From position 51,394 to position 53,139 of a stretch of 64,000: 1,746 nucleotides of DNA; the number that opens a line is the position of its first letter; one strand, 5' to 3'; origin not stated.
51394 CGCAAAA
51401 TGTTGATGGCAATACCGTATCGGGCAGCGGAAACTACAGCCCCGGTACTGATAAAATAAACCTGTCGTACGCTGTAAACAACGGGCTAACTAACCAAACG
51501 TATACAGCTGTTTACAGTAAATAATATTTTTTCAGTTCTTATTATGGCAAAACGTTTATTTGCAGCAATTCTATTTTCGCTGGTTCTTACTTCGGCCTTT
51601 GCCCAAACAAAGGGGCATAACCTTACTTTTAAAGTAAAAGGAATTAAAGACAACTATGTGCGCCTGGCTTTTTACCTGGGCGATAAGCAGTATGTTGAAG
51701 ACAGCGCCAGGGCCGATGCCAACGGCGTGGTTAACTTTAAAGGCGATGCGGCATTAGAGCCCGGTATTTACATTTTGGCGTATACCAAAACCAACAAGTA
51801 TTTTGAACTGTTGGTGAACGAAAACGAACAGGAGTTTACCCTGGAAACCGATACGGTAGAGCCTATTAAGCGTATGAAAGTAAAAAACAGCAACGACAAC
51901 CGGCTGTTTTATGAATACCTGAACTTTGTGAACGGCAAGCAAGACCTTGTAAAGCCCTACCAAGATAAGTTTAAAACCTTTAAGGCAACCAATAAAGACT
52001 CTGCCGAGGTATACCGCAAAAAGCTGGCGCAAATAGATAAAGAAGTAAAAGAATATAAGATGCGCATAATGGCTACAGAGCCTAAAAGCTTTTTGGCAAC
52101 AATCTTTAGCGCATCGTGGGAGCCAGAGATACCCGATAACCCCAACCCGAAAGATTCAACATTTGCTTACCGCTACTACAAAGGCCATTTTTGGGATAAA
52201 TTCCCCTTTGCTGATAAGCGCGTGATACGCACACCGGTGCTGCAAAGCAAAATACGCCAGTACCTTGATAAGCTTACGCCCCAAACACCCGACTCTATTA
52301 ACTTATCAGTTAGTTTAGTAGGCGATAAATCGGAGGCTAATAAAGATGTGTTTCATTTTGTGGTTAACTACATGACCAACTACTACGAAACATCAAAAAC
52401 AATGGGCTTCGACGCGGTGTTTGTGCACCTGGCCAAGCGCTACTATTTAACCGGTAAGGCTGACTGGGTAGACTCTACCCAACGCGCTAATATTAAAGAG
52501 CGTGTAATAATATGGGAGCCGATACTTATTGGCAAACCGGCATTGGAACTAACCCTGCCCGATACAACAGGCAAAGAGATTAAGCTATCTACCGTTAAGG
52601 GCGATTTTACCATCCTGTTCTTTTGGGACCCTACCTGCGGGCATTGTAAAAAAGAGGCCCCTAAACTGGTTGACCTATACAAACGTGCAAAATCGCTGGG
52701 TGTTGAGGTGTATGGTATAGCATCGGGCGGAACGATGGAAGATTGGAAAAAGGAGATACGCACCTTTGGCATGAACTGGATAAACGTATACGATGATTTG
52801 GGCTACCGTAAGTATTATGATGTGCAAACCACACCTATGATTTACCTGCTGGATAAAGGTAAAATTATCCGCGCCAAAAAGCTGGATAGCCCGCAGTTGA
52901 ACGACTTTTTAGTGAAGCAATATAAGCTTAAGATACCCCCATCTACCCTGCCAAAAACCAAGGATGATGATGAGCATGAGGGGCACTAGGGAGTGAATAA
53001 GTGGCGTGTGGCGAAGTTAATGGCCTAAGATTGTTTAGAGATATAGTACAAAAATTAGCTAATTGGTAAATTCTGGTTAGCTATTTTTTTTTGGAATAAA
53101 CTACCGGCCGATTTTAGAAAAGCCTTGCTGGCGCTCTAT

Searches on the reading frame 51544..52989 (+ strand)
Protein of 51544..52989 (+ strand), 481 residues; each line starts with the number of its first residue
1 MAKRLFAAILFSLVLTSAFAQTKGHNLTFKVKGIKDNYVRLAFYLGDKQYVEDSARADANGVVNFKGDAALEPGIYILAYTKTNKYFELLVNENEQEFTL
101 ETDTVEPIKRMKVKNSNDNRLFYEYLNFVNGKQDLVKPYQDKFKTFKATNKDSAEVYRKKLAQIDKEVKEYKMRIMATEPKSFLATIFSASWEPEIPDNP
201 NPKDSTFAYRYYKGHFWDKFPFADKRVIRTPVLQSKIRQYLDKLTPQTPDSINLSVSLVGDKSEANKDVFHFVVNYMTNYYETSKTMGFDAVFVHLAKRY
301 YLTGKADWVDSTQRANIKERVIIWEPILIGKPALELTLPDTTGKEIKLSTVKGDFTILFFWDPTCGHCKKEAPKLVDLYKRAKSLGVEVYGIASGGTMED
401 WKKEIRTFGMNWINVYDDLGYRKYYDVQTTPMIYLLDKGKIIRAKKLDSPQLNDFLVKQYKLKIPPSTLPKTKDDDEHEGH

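Call 54: search_protein_families(library=pfam, proteins=[window:51544-52989:+])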
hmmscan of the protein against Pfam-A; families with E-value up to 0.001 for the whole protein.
window:51544-52989:+ (481 aa): 6 families
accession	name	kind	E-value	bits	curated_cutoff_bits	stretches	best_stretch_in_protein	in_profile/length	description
PF00578.27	AhpC-TSA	-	8.7e-17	61.7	26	1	329-444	1-123/124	AhpC/TSA family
PF17127.10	DUF5106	-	5.1e-14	53.4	28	1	194-320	21-144/151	Domain of unknown function (DUF5106)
PF13905.12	Thioredoxin_8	-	6.1e-11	42.9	27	1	354-439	2-91/94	Thioredoxin-like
PF08534.16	Redoxin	-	8.1e-09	35.9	26.6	1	330-431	3-117/148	Redoxin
PF00085.26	Thioredoxin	-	5.1e-05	23.7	23.5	0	355-440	20-83/103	Thioredoxin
PF13098.12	Thioredoxin_2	-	0.00012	22.8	27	1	353-440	5-86/104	Thioredoxin-like domain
